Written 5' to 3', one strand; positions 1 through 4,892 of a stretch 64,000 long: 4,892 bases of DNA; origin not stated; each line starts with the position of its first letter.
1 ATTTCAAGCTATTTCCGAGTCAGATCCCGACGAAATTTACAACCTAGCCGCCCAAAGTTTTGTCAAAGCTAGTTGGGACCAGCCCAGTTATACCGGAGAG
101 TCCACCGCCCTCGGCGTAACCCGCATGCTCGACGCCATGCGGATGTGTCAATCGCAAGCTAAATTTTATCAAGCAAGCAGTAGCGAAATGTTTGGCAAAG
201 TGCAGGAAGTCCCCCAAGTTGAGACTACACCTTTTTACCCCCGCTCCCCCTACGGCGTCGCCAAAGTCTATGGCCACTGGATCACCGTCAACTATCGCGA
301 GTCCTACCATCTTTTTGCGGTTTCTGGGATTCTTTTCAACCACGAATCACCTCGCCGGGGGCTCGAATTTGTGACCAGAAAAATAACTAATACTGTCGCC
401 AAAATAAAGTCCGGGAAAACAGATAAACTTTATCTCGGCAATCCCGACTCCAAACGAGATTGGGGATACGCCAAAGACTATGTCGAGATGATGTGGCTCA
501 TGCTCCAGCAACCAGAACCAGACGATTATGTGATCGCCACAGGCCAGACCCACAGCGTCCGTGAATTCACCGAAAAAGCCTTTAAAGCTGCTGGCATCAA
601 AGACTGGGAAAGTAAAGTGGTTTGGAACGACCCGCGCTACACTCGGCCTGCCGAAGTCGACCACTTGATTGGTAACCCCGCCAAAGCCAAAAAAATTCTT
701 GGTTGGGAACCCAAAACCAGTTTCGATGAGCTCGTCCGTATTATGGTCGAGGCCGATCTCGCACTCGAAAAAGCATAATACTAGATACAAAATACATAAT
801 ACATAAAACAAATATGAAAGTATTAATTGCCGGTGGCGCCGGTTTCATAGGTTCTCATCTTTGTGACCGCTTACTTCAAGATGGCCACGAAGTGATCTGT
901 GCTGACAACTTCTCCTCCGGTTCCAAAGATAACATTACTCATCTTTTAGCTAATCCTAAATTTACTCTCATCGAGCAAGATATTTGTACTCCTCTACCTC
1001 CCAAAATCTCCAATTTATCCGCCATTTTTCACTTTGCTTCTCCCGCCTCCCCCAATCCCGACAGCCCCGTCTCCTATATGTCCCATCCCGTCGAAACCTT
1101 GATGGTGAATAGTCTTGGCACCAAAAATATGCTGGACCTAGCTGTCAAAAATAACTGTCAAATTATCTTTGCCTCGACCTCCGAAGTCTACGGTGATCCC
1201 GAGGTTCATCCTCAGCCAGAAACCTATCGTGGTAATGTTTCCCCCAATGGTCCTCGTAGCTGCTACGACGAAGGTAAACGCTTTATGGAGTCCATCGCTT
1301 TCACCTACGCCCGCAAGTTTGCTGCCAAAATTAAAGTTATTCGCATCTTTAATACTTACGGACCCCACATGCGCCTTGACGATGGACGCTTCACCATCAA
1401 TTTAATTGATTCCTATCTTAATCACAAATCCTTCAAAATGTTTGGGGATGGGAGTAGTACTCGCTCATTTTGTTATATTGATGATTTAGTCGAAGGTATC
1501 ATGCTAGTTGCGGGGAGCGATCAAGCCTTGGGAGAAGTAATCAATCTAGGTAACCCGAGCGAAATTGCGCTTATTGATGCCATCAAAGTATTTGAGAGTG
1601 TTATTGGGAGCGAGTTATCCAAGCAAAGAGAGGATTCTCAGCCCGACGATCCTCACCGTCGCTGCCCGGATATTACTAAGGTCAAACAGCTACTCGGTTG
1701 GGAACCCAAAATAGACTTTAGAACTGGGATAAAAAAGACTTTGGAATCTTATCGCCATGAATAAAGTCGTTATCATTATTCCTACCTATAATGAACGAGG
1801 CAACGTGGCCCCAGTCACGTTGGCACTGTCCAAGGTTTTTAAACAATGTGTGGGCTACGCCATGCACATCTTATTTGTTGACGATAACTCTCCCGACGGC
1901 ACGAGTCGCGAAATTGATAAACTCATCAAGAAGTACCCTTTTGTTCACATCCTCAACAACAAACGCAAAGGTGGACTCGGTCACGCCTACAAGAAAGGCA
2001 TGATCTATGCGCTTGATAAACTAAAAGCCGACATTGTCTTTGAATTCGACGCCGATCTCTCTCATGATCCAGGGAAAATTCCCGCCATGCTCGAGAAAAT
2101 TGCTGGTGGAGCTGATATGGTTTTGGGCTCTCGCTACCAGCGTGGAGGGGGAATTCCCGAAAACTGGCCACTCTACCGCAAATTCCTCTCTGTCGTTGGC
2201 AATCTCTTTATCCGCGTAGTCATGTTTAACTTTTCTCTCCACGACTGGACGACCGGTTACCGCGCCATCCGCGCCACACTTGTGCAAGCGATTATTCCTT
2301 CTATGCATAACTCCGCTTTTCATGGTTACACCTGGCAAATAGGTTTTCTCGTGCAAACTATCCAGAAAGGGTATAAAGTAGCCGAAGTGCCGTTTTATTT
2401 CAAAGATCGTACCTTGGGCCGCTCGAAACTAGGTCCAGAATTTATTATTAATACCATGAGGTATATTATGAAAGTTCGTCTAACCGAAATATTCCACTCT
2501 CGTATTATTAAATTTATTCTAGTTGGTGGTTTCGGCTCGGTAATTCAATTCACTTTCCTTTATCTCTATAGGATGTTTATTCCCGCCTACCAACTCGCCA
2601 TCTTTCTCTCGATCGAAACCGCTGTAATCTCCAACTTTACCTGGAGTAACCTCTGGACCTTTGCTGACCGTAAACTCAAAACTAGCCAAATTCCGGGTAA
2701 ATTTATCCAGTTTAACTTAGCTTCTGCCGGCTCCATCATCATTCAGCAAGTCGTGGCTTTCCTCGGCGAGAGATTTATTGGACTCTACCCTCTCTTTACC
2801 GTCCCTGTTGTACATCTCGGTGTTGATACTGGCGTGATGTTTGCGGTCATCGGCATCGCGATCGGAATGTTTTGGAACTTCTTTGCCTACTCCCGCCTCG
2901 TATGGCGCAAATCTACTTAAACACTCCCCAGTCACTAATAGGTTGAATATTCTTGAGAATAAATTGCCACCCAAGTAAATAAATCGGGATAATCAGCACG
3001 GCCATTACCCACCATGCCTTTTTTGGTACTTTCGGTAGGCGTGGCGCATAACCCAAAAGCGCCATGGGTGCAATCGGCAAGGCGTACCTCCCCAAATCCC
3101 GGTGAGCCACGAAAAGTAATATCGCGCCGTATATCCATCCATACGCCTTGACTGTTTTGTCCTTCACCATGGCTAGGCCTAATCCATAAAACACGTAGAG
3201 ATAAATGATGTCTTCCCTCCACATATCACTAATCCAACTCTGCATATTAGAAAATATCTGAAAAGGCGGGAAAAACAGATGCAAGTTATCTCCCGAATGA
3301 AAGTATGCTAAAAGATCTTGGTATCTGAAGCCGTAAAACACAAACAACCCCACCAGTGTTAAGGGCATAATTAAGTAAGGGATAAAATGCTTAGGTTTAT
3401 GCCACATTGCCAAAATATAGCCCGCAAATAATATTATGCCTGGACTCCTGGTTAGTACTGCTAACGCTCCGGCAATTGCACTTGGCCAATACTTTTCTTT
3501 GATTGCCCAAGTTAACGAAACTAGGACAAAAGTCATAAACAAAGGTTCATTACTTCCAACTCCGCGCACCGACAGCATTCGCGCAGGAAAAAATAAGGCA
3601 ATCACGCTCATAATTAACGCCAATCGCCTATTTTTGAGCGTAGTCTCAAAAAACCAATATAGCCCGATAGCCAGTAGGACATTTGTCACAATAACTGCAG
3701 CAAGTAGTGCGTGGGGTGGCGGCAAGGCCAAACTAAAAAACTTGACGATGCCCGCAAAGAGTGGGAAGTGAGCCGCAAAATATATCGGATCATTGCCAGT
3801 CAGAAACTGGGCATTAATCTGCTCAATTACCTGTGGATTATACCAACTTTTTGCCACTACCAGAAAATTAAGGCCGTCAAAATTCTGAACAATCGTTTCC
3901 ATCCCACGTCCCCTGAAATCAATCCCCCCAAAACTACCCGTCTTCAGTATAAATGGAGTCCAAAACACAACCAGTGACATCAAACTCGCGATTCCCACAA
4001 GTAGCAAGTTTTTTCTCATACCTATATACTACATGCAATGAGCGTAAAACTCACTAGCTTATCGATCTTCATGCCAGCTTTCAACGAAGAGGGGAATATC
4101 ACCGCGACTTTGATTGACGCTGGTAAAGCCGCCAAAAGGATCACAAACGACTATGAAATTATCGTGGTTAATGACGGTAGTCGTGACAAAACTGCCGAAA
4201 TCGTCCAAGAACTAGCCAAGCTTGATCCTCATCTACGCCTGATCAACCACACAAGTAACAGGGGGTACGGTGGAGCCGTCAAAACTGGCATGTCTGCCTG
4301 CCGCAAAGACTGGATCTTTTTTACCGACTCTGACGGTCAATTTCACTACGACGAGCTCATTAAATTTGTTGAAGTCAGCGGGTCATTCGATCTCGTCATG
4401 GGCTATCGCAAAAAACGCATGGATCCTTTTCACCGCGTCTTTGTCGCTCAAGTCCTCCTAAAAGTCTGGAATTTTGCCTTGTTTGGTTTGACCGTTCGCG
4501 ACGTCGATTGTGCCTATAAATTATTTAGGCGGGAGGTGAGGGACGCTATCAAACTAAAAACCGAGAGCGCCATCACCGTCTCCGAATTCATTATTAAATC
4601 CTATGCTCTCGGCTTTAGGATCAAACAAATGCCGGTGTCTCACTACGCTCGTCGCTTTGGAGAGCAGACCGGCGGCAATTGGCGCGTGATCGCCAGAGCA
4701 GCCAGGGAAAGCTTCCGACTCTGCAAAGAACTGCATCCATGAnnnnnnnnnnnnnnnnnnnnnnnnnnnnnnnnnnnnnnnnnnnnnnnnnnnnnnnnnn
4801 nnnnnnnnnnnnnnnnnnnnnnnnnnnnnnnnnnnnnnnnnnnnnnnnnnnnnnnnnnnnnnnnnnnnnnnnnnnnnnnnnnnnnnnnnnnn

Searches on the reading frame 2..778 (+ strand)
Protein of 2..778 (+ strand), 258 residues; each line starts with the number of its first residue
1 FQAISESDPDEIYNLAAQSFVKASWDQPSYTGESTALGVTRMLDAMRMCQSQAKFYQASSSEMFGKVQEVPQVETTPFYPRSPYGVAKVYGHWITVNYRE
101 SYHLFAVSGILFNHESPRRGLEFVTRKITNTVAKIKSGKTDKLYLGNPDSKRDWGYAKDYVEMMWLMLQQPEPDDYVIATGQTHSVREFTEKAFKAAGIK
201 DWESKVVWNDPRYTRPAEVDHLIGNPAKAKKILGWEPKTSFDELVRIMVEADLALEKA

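Call 8: search_protein_families(library=pfam, proteins=[window:125-778:+], max_evalue=0.001)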
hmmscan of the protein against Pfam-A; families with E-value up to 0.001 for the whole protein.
window:125-778:+ (217 aa): 2 families
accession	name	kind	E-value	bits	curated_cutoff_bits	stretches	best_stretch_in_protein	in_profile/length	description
PF16363.11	GDP_Man_Dehyd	-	7.9e-94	315.2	27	1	1-207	109-332/332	GDP-mannose 4,6 dehydratase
PF01370.27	Epimerase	-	2.4e-42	145.4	20.9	1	1-138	98-240/240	NAD dependent epimerase/dehydratase family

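Call 17: search_protein_families(library=ncbifam, proteins=[window:2-778:+], max_evalue=0.001)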
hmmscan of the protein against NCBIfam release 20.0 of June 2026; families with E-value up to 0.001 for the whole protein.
window:2-778:+ (258 aa): 11 families
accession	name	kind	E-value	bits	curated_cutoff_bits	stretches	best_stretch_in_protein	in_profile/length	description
TIGR01472.1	gmd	equivalog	5.5e-114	380.9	415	1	3-254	72-340/342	GDP-mannose 4,6-dehydratase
TIGR01181.1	dTDP_gluc_dehyt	equivalog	1.3e-24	86.9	365.1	1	3-250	68-309/321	dTDP-glucose 4,6-dehydratase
TIGR04180.1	EDH_00030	hypoth_equivalog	5.4e-19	68.4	475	1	8-239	70-296/297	NAD-dependent 4,6-dehydratase LegB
TIGR01179.1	galE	equivalog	1.1e-13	50.7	262.3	1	4-247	66-317/332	UDP-glucose 4-epimerase GalE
TIGR02622.1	CDP_4_6_dhtase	equivalog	8.2e-13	48.2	278.45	1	2-250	71-328/352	CDP-glucose 4,6-dehydratase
NF007582.0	PRK10217.1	equivalog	7.8e-11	41.7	698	1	5-251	71-330/355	dTDP-glucose 4,6-dehydratase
NF007490.0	PRK10084.1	subfamily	4.6e-07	29.2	649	1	5-172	70-251/361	dTDP-glucose 4,6-dehydratase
NF011728.1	PRK15181.1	equivalog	7.6e-07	28.4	760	1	11-243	93-328/348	Vi polysaccharide biosynthesis UDP-N-acetylglucosaminuronic acid C-4 epimerase TviC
TIGR02197.1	heptose_epim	equivalog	1.4e-06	27.8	274.6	1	46-201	99-264/316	ADP-glyceromanno-heptose 6-epimerase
NF043036.1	ErythonDh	equivalog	4.4e-05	22.8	325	1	6-98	72-163/321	D-erythronate dehydrogenase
NF007956.0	PRK10675.1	subfamily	6.4e-05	22.2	394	1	11-97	76-162/338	UDP-glucose 4-epimerase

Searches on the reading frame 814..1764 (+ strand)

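Call 8: search_protein_families(library=pfam, proteins=[window:814-1764:+], max_evalue=0.001)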
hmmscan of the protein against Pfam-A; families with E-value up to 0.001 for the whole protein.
window:814-1764:+ (316 aa): 5 families
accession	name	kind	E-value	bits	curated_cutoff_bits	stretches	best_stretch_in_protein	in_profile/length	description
PF16363.11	GDP_Man_Dehyd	-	2.4e-47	162.4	27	1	4-309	1-332/332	GDP-mannose 4,6 dehydratase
PF01370.27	Epimerase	-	4.9e-47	160.8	20.9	1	3-246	1-240/240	NAD dependent epimerase/dehydratase family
PF01073.25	3Beta_HSD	-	2.5e-10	40.3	22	1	4-231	1-227/280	3-beta hydroxysteroid dehydrogenase/isomerase family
PF04321.23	RmlD_sub_bind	-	8.6e-06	25.5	27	0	92-206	71-172/287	RmlD substrate binding domain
PF07993.18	NAD_binding_4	-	1e-05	25.3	20.1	0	88-178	101-204/258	Male sterility protein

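Call 17: search_protein_families(library=ncbifam, proteins=[window:814-1764:+], max_evalue=0.001)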
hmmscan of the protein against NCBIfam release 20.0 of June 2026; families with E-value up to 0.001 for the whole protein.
window:814-1764:+ (316 aa): 24 families
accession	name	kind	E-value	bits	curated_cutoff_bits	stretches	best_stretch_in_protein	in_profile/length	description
TIGR04180.1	EDH_00030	hypoth_equivalog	7.5e-38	130.3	475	1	3-300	1-296/297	NAD-dependent 4,6-dehydratase LegB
TIGR01179.1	galE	equivalog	7.1e-34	117.1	262.3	1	2-309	1-321/332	UDP-glucose 4-epimerase GalE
TIGR01181.1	dTDP_gluc_dehyt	equivalog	1.5e-31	109.7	365.1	1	2-315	1-313/321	dTDP-glucose 4,6-dehydratase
NF008872.0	PRK11908.1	equivalog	5.8e-28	97.9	294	1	1-253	2-259/349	bifunctional UDP-4-keto-pentose/UDP-xylose synthase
NF005998.1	PRK08125.1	equivalog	1.6e-27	96.2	777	1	2-311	317-647/649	bifunctional UDP-4-amino-4-deoxy-L-arabinose formyltransferase/UDP-glucuronic acid oxidase ArnA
NF011728.1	PRK15181.1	equivalog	1.8e-21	76.5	760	1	3-313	18-337/348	Vi polysaccharide biosynthesis UDP-N-acetylglucosaminuronic acid C-4 epimerase TviC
TIGR02197.1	heptose_epim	equivalog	3.1e-21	75.9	274.6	1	3-249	1-245/316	ADP-glyceromanno-heptose 6-epimerase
NF007490.0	PRK10084.1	subfamily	2.4e-19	69.6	649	1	1-313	1-334/361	dTDP-glucose 4,6-dehydratase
NF007956.0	PRK10675.1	subfamily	6.5e-17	61.7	394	1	1-273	1-289/338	UDP-glucose 4-epimerase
NF007582.0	PRK10217.1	equivalog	1.4e-16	60.5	698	1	2-313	3-331/355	dTDP-glucose 4,6-dehydratase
NF047922.1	GDPFucSynFcl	equivalog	3.9e-16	59.4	500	1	92-313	74-301/308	GDP-L-fucose synthase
TIGR02622.1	CDP_4_6_dhtase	equivalog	7.7e-11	41.7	278.45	1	2-315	6-332/352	CDP-glucose 4,6-dehydratase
NF043036.1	ErythonDh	equivalog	1.2e-08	34.6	325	1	1-177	1-175/321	D-erythronate dehydrogenase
TIGR01472.1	gmd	equivalog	8.4e-08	31.8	415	1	4-246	4-252/342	GDP-mannose 4,6-dehydratase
NF042422.1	oxyalk_red_OleD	equivalog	2e-07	30.7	580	1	1-125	1-113/329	2-alkyl-3-oxoalkanoate reductase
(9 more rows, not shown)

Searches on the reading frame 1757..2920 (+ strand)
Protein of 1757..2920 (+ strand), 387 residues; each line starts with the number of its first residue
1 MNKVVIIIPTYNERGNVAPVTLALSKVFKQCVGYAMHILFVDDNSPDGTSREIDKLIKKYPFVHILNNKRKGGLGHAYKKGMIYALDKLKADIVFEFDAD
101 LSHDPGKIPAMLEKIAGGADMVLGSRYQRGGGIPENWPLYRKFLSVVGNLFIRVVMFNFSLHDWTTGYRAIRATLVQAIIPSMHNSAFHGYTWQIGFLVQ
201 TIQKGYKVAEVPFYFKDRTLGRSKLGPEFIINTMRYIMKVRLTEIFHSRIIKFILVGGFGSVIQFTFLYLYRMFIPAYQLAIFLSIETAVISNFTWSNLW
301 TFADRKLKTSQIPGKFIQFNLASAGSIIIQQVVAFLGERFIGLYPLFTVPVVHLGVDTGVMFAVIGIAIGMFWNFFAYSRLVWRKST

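Call 8: search_protein_families(library=pfam, proteins=[window:1757-2920:+], max_evalue=0.001)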
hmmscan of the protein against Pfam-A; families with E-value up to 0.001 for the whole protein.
window:1757-2920:+ (387 aa): 2 families
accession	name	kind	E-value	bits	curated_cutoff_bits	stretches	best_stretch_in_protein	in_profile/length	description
PF00535.33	Glycos_transf_2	-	1.2e-25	90.9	23.3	1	6-176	2-164/168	Glycosyl transferase family 2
PF04138.20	GtrA_DPMS_TM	-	4.2e-16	59.6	26.1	1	252-383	1-117/117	GtrA/DPMS, transmembrane domain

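Call 17: search_protein_families(library=ncbifam, proteins=[window:1757-2920:+], max_evalue=0.001)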
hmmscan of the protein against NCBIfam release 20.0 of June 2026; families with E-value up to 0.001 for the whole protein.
window:1757-2920:+ (387 aa): 9 families
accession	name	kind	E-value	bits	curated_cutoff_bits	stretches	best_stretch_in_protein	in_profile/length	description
NF047588.1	GlcsyltransPgfSStrep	equivalog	3.3e-16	59.4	500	1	3-276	2-250/308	glycosyltransferase PgfS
TIGR04182.1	glyco_TIGR04182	equivalog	2.5e-15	56.6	325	1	3-257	1-231/293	S-layer glycoprotein N-glycosyltransferase AglJ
NF007986.1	PRK10714.1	equivalog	2.2e-14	53.2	529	1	2-259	6-246/316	undecaprenyl-phosphate 4-deoxy-4-formamido-L-arabinose transferase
NF058614.1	PPMAGASynPpgS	equivalog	3.5e-12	46.2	370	1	4-213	2-194/226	polyprenyl-phospho-N-acetylgalactosaminyl synthase PpgS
NF041391.1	DPhHxTase_Halo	equivalog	2.1e-10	40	375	1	10-227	3-194/213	dolichyl-phosphate hexose transferase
TIGR03937.1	PgaC_IcaA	equivalog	2.8e-07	29.8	422.3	1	2-112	45-147/407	poly-beta-1,6-N-acetyl-D-glucosamine synthase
TIGR03469.1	HpnB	hypoth_equivalog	1.4e-06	27.6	379.25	1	3-116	45-161/386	hopene-associated glycosyltransferase HpnB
NF045692.1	OglycostaseCruG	equivalog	8.4e-06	25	600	1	2-115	41-152/386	2'-O-glycosyltransferase CruG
NF050050.1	ProtGlycPglI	equivalog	0.00012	21.6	500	1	1-125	1-118/306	GalNAc(5)-diNAcBac-PP-undecaprenol beta-1,3-glucosyltransferase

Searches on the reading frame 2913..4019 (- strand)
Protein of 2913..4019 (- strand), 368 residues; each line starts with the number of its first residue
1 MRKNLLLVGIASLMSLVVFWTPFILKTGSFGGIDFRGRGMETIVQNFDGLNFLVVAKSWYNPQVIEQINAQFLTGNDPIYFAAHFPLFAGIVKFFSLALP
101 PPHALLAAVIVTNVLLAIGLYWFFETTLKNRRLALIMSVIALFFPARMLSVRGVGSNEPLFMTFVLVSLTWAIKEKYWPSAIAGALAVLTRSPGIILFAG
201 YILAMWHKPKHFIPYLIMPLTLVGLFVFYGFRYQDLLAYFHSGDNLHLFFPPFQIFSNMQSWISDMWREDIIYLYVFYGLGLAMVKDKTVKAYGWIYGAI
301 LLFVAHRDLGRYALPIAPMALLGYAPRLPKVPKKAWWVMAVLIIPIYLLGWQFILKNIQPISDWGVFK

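Call 8: search_protein_families(library=pfam, proteins=[window:2913-4019:-], max_evalue=0.001)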
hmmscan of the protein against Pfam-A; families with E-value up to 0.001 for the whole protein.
window:2913-4019:- (368 aa): 0 families

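Call 17: search_protein_families(library=ncbifam, proteins=[window:2913-4019:-], max_evalue=0.001)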
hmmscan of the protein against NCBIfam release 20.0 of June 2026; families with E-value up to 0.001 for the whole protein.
window:2913-4019:- (368 aa): 1 family
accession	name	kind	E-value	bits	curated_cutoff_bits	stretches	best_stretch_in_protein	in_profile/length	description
NF046093.1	AZOBR_p60025_fam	subfamily_domain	1.5e-08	34.1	150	1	86-208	95-216/232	AZOBR_p60025 family cell surface glycopolymer formation protein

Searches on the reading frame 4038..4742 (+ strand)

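Call 8: search_protein_families(library=pfam, proteins=[window:4038-4742:+], max_evalue=0.001)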
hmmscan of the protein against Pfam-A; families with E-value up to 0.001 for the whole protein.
window:4038-4742:+ (234 aa): 4 families
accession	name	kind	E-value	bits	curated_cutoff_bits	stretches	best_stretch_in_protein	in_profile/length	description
PF00535.33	Glycos_transf_2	-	2.4e-29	102.9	23.3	1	9-166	1-162/168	Glycosyl transferase family 2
PF10111.15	Glyco_tranf_2_2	-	2.7e-08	34.1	27.3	1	12-114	4-106/276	Glycosyltransferase like family 2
PF13641.12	Glyco_tranf_2_3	-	6.3e-07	30.1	27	1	8-111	3-108/230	Glycosyltransferase like family 2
PF13704.12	Glyco_tranf_2_4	-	1e-05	26.3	27.5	1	40-106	21-88/98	Glycosyl transferase family 2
